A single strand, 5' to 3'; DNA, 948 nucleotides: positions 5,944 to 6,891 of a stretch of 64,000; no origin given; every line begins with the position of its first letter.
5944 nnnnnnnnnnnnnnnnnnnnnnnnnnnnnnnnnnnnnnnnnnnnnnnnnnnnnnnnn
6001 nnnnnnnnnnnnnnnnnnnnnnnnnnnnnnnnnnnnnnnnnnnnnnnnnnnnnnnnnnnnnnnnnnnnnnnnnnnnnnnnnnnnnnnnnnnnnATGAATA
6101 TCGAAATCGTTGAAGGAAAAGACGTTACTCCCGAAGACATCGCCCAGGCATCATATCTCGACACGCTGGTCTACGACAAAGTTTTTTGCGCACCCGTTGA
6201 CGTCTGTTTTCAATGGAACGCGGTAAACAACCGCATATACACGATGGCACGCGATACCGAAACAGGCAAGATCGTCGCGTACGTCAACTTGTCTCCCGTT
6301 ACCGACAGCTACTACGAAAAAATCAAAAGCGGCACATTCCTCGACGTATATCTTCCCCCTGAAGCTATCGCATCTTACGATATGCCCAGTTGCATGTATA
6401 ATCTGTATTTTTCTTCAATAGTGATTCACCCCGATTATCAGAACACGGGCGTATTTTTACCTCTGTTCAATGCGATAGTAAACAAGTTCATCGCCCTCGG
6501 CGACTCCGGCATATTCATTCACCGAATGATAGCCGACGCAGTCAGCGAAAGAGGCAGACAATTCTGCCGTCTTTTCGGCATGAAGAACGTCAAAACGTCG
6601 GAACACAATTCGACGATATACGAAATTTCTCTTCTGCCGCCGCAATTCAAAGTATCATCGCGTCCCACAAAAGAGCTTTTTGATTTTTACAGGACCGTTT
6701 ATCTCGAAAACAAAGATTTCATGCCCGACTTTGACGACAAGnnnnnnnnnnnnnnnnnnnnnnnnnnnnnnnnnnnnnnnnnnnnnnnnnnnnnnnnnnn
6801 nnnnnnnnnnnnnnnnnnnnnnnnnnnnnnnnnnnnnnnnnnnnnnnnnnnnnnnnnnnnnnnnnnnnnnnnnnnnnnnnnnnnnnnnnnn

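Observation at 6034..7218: GNAT-fold / TIR-domain fusion encoded as a stand-alone, self-promoted gene: candidate undescribed single-gene immune module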

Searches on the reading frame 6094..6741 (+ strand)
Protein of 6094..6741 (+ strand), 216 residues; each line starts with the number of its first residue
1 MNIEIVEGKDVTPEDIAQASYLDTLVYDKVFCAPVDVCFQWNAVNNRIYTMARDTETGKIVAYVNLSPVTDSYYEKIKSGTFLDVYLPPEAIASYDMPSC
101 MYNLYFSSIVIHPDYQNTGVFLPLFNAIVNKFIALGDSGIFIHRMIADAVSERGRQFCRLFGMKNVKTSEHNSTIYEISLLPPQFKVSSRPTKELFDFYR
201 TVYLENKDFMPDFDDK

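Call 13: search_solved_structures(query=A2, max_evalue=10, show_alignments=3)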
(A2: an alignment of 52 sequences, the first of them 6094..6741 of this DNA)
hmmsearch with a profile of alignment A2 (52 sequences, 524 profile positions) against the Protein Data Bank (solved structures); distinct sequences matched with E-value up to 10: 9.
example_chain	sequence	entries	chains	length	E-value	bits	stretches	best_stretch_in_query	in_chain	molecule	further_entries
8g83_A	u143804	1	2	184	4.7e-06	29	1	7-153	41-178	NAD(+) hydrolase AbTIR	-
7uwg_A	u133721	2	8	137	8e-06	28.3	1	8-124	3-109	Molecular chaperone Tir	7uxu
7uxr_A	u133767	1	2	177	0.00021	23.6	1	7-113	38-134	TIR domain protein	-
4lzp_B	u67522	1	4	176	0.00097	21.4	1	8-95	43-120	Putative uncharacterized protein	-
4c7m_A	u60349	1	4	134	0.0035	19.5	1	14-95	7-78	Toll/interleukin-1 receptor domain-containing protein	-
4lqc_A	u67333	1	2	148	0.0047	19.1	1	16-95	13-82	TcpB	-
3jrn_A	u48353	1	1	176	0.013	17.7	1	6-90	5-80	AT1G72930 protein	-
3h16_A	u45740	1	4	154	0.028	16.6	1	10-144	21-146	TIR protein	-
1t3g_A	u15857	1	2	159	0.037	16.2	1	9-102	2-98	X-linked interleukin-1 receptor accessory protein-like 1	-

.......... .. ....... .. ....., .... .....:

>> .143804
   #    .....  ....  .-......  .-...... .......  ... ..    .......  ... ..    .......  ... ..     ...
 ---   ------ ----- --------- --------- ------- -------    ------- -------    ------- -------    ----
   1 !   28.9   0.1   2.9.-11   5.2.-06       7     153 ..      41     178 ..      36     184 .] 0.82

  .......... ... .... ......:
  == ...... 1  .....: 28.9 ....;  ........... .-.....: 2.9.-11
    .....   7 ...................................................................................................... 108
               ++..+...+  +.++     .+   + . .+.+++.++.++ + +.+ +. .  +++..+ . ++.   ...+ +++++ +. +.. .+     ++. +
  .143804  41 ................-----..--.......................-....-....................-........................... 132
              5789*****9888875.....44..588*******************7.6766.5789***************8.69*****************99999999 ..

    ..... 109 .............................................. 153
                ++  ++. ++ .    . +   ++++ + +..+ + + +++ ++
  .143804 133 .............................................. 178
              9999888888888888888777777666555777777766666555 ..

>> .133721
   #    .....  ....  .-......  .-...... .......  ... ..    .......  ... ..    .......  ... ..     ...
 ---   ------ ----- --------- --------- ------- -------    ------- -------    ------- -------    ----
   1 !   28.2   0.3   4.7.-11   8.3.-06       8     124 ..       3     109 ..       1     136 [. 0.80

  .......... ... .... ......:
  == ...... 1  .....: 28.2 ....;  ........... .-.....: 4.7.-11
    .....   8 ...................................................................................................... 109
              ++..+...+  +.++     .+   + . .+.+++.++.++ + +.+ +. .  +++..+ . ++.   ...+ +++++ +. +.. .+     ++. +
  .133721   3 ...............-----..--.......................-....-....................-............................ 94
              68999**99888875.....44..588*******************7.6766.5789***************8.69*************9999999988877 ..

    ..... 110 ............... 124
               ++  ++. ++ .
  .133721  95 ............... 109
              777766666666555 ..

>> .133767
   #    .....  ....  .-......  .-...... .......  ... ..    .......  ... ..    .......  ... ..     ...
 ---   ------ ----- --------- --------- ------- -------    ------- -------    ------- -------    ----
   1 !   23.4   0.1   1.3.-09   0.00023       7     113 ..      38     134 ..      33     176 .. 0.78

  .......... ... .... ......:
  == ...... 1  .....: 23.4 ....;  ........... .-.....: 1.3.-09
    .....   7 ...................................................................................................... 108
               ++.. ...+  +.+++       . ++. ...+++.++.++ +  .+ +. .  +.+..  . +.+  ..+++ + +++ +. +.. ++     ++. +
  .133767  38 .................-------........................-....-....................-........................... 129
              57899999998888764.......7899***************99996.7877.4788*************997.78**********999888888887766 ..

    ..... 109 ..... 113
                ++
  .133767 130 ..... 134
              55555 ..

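Call 14: search_protein_families(library=pfam, alignment_id=A2, max_evalue=1)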
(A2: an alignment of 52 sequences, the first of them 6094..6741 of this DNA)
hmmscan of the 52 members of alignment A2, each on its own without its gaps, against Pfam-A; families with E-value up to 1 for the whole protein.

A. member 1, window:6094-6741:+ (216 aa): 2 families
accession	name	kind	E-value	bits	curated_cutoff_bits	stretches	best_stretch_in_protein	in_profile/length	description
PF14178.11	YppF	-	0.12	12.8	24.7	1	192-207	21-36/59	YppF-like protein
PF00583.31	Acetyltransf_1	-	0.14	12.8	20.7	1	45-133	32-89/116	Acetyltransferase (GNAT) family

B. families by the number of members that match (of 52 scanned): 25 families
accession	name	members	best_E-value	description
PF13676.11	TIR_2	49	1.1e-21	TIR domain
PF08937.16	ThsB_TIR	38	0.00012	Thoeris protein ThsB, TIR-like domain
PF01582.25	TIR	37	3e-08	TIR domain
PF00583.31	Acetyltransf_1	22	1.1e-05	Acetyltransferase (GNAT) family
PF10166.14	DUF2368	10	0.052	Uncharacterised conserved protein (DUF2368)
PF13508.13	Acetyltransf_7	4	0.013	Acetyltransferase (GNAT) domain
PF13673.13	Acetyltransf_10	4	0.017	Acetyltransferase (GNAT) domain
PF10137.14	CAP12-PCTIR_TIR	2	0.0019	CAP12/Pycsar effector protein, TIR domain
PF02890.19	DUF226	2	0.041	Borrelia family of unknown function DUF226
PF21691.2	LDL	2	0.044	Alpha-galactosyl binding lectin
PF23209.2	IDM1_C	2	0.063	Increased DNA methylation 1, C-terminal domain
PF04005.17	Hus1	2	0.13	Hus1-like protein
PF21680.2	GIDA_C_1st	1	0.00041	tRNA modifying enzyme MnmG/GidA C-terminal helical domain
PF00479.28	G6PD_N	1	0.028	Glucose-6-phosphate dehydrogenase, NAD binding domain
PF03275.19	GLF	1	0.031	UDP-galactopyranose mutase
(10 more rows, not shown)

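Call 15: find_related_loci(query=A2, collection=genome_contigs, flank=10000)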
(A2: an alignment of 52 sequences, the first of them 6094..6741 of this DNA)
Query A2 (216 aa) in genome_contigs; peptide patterns used: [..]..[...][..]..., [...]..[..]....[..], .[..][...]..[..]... (x = any residue, [..] = any of these).
231 stretches matched a pattern; 25 encode a relative of the query (tblastn E <= 1e-3); 25 distinct loci.
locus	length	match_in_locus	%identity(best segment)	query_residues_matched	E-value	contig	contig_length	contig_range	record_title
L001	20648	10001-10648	85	1-216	4e-128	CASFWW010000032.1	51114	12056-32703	uncultured Christensenella sp. isolate SI.O6.metabat-bins.40 genome assembly, contig: SI.O6.metabat-bins.40.fa_k141_3001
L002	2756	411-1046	84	1-212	9e-133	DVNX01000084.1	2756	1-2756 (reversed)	MAG TPA_asm: Candidatus Ornithoclostridium faecavium isolate 63 CHK106__C267903_L2756_ERR2241854, whole genome shotgun s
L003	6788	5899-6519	58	5-213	8e-84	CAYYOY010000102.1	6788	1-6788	MAG TPA_asm: uncultured Oscillospiraceae bacterium isolate SRP242652_co1_184 genome assembly, contig: NODE_9673_length_6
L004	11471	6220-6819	56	3-203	4e-76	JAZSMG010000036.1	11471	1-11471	MAG: Christensenellaceae bacterium isolate T1900044555_TS20190021.MAGScoT_cleanbin_000036 SGB_291_k141_2388392, whole ge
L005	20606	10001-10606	55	4-206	2e-75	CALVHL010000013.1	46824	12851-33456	MAG: uncultured Clostridia bacterium isolate BRZ_GG__bin81 genome assembly, contig: BRZ_GG__NODE_1143_length_46824_cov_1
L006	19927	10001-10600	55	3-203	6e-75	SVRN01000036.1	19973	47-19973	MAG: Oscillospiraceae bacterium isolate SIG644 NODE_50272_length_19973_cov_12.817041, whole genome shotgun sequence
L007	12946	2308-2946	54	2-215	1e-74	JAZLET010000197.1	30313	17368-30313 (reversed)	MAG: Candidatus Fimenecus sp. isolate T1900045011_TC20190004.MAGScoT_cleanbin_000011 SGB_4381_k141_2280853, whole genome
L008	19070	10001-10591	55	3-200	2e-73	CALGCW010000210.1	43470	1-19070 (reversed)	MAG TPA_asm: uncultured Clostridia bacterium isolate SRR6425794_bin.80_CONCOCT_v1.1_MAG genome assembly, contig: ERZ1767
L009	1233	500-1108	55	2-205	1e-78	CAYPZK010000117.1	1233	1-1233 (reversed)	MAG TPA_asm: uncultured Bacteroidaceae bacterium isolate SRP225648_co1_445 genome assembly, contig: NODE_269272_length_1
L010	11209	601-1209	52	2-205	5e-73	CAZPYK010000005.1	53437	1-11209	MAG TPA_asm: uncultured Ruminococcus sp. isolate SRP225648_co1_490 genome assembly, contig: NODE_1037_length_53437_cov_4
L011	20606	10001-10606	55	3-205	8e-73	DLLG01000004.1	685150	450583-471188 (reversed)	MAG TPA_asm: Clostridiales bacterium UBA7568 UBA7568_contig_11, whole genome shotgun sequence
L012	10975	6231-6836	54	3-205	1e-72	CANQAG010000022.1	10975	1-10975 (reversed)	MAG: uncultured Bacilli bacterium isolate Lapin-002__bin95 genome assembly, contig: Lapin-002__NODE_7877_length_10975_co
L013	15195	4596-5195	57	3-203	4e-76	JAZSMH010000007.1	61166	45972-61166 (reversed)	MAG: Clostridia bacterium isolate T1900044555_TS20190021.MAGScoT_cleanbin_000019 SGB_290_k141_2063677, whole genome shot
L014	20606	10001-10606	55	3-205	1e-71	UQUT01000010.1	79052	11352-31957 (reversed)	uncultured Eubacterium sp. isolate UMGS660 genome assembly, contig: NODE_181_length_79052_cov_20.693393, whole genome sh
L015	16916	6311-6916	51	3-205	6e-69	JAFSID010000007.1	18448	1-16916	MAG: Clostridia bacterium isolate RGIG3164 Goat_Rectum.Co__c172718, whole genome shotgun sequence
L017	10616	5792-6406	48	8-216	5e-63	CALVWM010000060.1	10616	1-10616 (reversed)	MAG: uncultured Clostridia bacterium isolate BRZ_LV__bin15 genome assembly, contig: BRZ_LV__NODE_7004_length_10616_cov_1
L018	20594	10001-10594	46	11-213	5e-56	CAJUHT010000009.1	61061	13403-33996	MAG TPA_asm: uncultured Christensenella sp. isolate MGBC128948 genome assembly, contig: MGBC128948.9, whole genome shotg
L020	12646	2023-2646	43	5-214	9e-50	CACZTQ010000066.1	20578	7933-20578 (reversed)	MAG: Ruminococcaceae bacterium isolate RUG12932 genome assembly, contig: RUG12932_asm_66, whole genome shotgun sequence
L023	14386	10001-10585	46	11-206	8e-55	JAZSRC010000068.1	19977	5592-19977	MAG: Clostridia bacterium isolate T1900044540_TS20190006.MAGScoT_cleanbin_000008 SGB_56_k141_2718188, whole genome shotg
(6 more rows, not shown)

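Call 18: predict_structure(alignment_id=A2)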
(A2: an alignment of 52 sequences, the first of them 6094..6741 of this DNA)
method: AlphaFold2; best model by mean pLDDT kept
length: 216 residues; sequences in the alignment: 52
mean_pLDDT: 93.1   pTM: 0.87
mean pLDDT of the five models: 93.1, 93.0, 93.0, 92.8, 91.8
residues with pLDDT >= 90: 181; 70-90: 31; 50-70: 3; < 50: 1
segments of 3 or more residues with pLDDT < 50: none
pLDDT, mean of each block of 10 residues (from residue 1): 94 97 93 94 96 97 96 96 89 90 94 93 95 95 95 90 94 95 92 96 91 62
secondary structure, 60 per line:
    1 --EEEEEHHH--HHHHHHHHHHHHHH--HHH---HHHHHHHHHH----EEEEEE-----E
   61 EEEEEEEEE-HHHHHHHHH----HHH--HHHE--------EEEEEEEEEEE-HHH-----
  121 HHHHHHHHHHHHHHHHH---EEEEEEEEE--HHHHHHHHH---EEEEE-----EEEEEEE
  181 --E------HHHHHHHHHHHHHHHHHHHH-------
elements in order: E3-7 H13-26 H35-44 E49-54 E60-69 H71-79 E101-111 H121-137 E141-149 H152-160 E164-168 E174-180 H190-209

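Call 22: fold_search(model_id=the predicted structure, library=pdb)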
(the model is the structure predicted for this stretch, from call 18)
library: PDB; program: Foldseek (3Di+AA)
matches with E <= 10: 1106; with E <= 0.001: 488
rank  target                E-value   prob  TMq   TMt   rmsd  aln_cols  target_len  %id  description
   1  9f1b_DC               7.5e-08  1.00  0.56  0.70   4.7       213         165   14  Mammalian ternary complex of a translating 80S ribosome, NAC and NatA/E (released 2024-08-21)
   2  2ree_A                1.5e-07  1.00  0.61  0.65   4.2       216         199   13  Crystal structure of the loading GNATL domain of CurA from Lyngbya majuscula (released 2007-11-20)
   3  9fpz_2                2.0e-07  1.00  0.55  0.68   6.7       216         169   13  Human NatA-MAP2 80S ribosome complex (released 2024-07-03)
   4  5c88_A                2.1e-07  1.00  0.53  0.69   6.2       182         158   13  Crystal structure of Ard1 N-terminal acetyltransferase from Sulfolobus solfataricus in monoclinic form (released 2016-01-13)
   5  6c95_B                2.1e-07  1.00  0.53  0.69   3.7       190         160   15  The Human NatA (Naa10/Naa15) amino-terminal acetyltransferase complex bound to HYPK (released 2018-06-06)
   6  9f1c_DC               2.4e-07  1.00  0.57  0.73   3.9       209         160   13  Mammalian quaternary complex of a translating 80S ribosome, NAC, MetAP1 and NatA/E (released 2024-08-21)
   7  6ag4                  2.7e-07  1.00  0.54  0.71   5.0       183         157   12  Crystal structure of Ard1 N-terminal acetyltransferase H88A/E127A mutant from Sulfolobus solfataricus (released 2019-08-14)
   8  4hnw_B                2.9e-07  1.00  0.54  0.60   6.1       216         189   11  The NatA Acetyltransferase Complex Bound To Inositol Hexakisphosphate (released 2014-03-26)
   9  4lx9                  3.1e-07  1.00  0.53  0.69   5.2       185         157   12  Archaeal amino-terminal acetyltransferase (NAT) bound to acetyl coenzyme A (released 2013-08-21)
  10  4pv6_B                4.0e-07  1.00  0.51  0.71   3.5       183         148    9  Crystal Structure Analysis of Ard1 from Thermoplasma volcanium (released 2015-01-21)
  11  5nnp_B                5.2e-07  1.00  0.55  0.65   5.6       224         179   12  Structure of Naa15/Naa10 bound to HypK-THB (released 2017-06-14)
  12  9qqb_XB               5.9e-07  1.00  0.55  0.68   5.4       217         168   14  Quaternary complex of a translating ribosome, NAC, NMT1, and NatA (released 2025-07-16)
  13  1wk4_A                6.7e-07  1.00  0.46  0.55   5.8       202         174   16  Crystal structure of ttk003001606 (released 2004-11-30)
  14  2r7h_B                7.6e-07  1.00  0.49  0.64   4.1       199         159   12  CRYSTAL STRUCTURE OF A putative acetyltransferase of the GNAT family (DDE_3044) FROM DESULFOVIBRIO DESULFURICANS SUBSP (released 2007-09-25)
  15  7oju_A                7.6e-07  1.00  0.55  0.55   6.1       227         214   13  Chaetomium thermophilum Naa50 GNAT-domain in complex with bisubstrate analogue CoA-Ac-MVNAL (released 2022-09-28)
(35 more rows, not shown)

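Call 24: search_protein_families(library=pfam, proteins=[L017:6412-6951:+, L018:10575-11147:+, L023:10554-11153:+, L008:10629-11039:+, L008:11042-12235:+, L013:5238-5633:+, L015:5140-5754:+, L006:7289-9493:+], max_evalue=0.01)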
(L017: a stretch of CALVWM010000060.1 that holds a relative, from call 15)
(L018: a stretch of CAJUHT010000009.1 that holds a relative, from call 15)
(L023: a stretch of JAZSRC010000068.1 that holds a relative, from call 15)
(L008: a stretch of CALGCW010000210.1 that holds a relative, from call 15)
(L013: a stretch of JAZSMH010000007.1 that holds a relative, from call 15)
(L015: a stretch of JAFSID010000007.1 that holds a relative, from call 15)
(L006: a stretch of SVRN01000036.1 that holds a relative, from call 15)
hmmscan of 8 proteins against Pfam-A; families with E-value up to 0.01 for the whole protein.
L017:6412-6951:+ (180 aa): 3 families
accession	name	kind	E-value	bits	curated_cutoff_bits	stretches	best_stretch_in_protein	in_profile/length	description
PF13508.13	Acetyltransf_7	-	0.00071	20.3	27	1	51-132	7-81/84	Acetyltransferase (GNAT) domain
PF13673.13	Acetyltransf_10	-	0.0031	17.9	23.6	1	36-101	20-82/128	Acetyltransferase (GNAT) domain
PF17013.11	Acetyltransf_15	-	0.0052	16.6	35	1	44-155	51-162/210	Putative acetyl-transferase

L018:10575-11147:+ (191 aa): 3 families
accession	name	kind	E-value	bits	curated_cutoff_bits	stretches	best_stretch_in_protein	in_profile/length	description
PF13508.13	Acetyltransf_7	-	3.6e-07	30.9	27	1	64-144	8-81/84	Acetyltransferase (GNAT) domain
PF00583.31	Acetyltransf_1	-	0.00045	20.9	20.7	1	50-108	23-85/116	Acetyltransferase (GNAT) family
PF13673.13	Acetyltransf_10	-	0.0062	17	23.6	0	56-157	28-119/128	Acetyltransferase (GNAT) domain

L023:10554-11153:+ (200 aa): 3 families
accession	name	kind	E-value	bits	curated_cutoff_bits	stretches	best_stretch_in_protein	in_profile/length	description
PF13508.13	Acetyltransf_7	-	1.6e-05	25.6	27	1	72-154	8-83/84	Acetyltransferase (GNAT) domain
PF00583.31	Acetyltransf_1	-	0.0014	19.3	20.7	1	78-153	44-116/116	Acetyltransferase (GNAT) family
PF13673.13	Acetyltransf_10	-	0.0081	16.6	23.6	0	61-157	25-111/128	Acetyltransferase (GNAT) domain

L008:10629-11039:+ (137 aa): 1 family
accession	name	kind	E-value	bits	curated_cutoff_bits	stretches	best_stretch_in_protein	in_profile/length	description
PF01042.26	Ribonuc_L-PSP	-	1.8e-26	93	27.3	1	18-136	5-120/121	Endoribonuclease L-PSP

L008:11042-12235:+ (398 aa): 2 families
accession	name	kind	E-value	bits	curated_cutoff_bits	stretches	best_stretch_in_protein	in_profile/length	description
PF13676.11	TIR_2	-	2.1e-18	67.4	28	1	8-126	1-121/122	TIR domain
PF01582.25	TIR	-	4.4e-07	30.3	21.3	1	6-86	2-84/179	TIR domain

L013:5238-5633:+ (132 aa): 1 family
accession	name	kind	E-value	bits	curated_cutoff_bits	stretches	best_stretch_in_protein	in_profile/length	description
PF01042.26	Ribonuc_L-PSP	-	1.4e-25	90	27.3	1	13-131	5-120/121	Endoribonuclease L-PSP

L015:5140-5754:+ (205 aa): 7 families
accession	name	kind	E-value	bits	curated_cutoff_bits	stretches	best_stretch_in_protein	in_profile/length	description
PF13508.13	Acetyltransf_7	-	7.8e-14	52.3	27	1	128-182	28-83/84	Acetyltransferase (GNAT) domain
PF00583.31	Acetyltransf_1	-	8.7e-14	52.2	20.7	1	57-181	28-116/116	Acetyltransferase (GNAT) family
PF13673.13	Acetyltransf_10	-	2.5e-08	34.4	23.6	1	129-182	53-108/128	Acetyltransferase (GNAT) domain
PF13527.13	Acetyltransf_9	-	1.4e-05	25.5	25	1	129-183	74-126/127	Acetyltransferase (GNAT) domain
PF08445.16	FR47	-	1.8e-05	25.1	22.1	1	125-184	19-80/86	FR47-like protein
PF12746.13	GNAT_acetyltran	-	5.9e-05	23.3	26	1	124-188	177-241/243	GNAT acetyltransferase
PF13420.13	Acetyltransf_4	-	0.00069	20.1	24.3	1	140-187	89-140/155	Acetyltransferase (GNAT) domain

L006:7289-9493:+ (735 aa): 0 families

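Call 28: search_protein_representatives(protein=window:6094-6741:+)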
Query: 216 residues. Proteins with E-value up to 0.001 (for the whole library): 763; up to 1e-10: 313; up to 1e-30: 76. The best 150 are listed.
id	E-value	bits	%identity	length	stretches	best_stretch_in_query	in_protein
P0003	1.3e-121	420.3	84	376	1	1-213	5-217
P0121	2.5e-78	278.8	58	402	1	5-212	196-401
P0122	9.9e-76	270.4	41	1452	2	5-201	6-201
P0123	2.8e-75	268.9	60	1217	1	4-202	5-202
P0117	3.2e-75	268.7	59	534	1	4-199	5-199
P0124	3.6e-66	239.1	57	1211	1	5-201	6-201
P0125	9.7e-66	237.7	56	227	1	4-200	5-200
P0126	3.5e-63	229.4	50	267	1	4-212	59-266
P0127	4.3e-63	229.1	51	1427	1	4-206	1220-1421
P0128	4.8e-62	225.6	51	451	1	4-206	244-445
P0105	2.0e-61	223.6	50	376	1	3-207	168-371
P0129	1.7e-56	207.5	48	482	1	7-209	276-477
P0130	2.1e-55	204.0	58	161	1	51-206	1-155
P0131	1.2e-53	198.2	47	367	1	13-204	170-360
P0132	8.1e-51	189.0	45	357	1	3-205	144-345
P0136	1.9e-45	171.4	42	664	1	5-206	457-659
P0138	5.4e-45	169.9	39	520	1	4-212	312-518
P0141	1.8e-43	164.9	41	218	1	7-201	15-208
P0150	2.5e-40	154.7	37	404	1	3-205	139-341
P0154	5.1e-39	150.4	36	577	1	4-203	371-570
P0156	1.1e-38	149.3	41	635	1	4-204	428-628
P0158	6.4e-38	146.8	35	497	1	4-209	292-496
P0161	2.0e-37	145.2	39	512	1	3-207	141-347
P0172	2.6e-34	135.0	33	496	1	2-209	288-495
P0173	6.4e-34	133.8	40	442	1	4-203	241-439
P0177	1.8e-33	132.3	35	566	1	3-213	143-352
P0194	2.5e-30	122.0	32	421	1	4-210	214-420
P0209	1.0e-28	116.7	39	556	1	3-204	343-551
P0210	1.2e-28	116.5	35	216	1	4-188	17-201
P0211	1.4e-28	116.3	29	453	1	6-207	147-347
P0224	9.4e-27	110.3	30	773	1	6-206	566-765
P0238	2.7e-25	105.6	27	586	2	4-205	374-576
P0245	7.6e-25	104.1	35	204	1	2-200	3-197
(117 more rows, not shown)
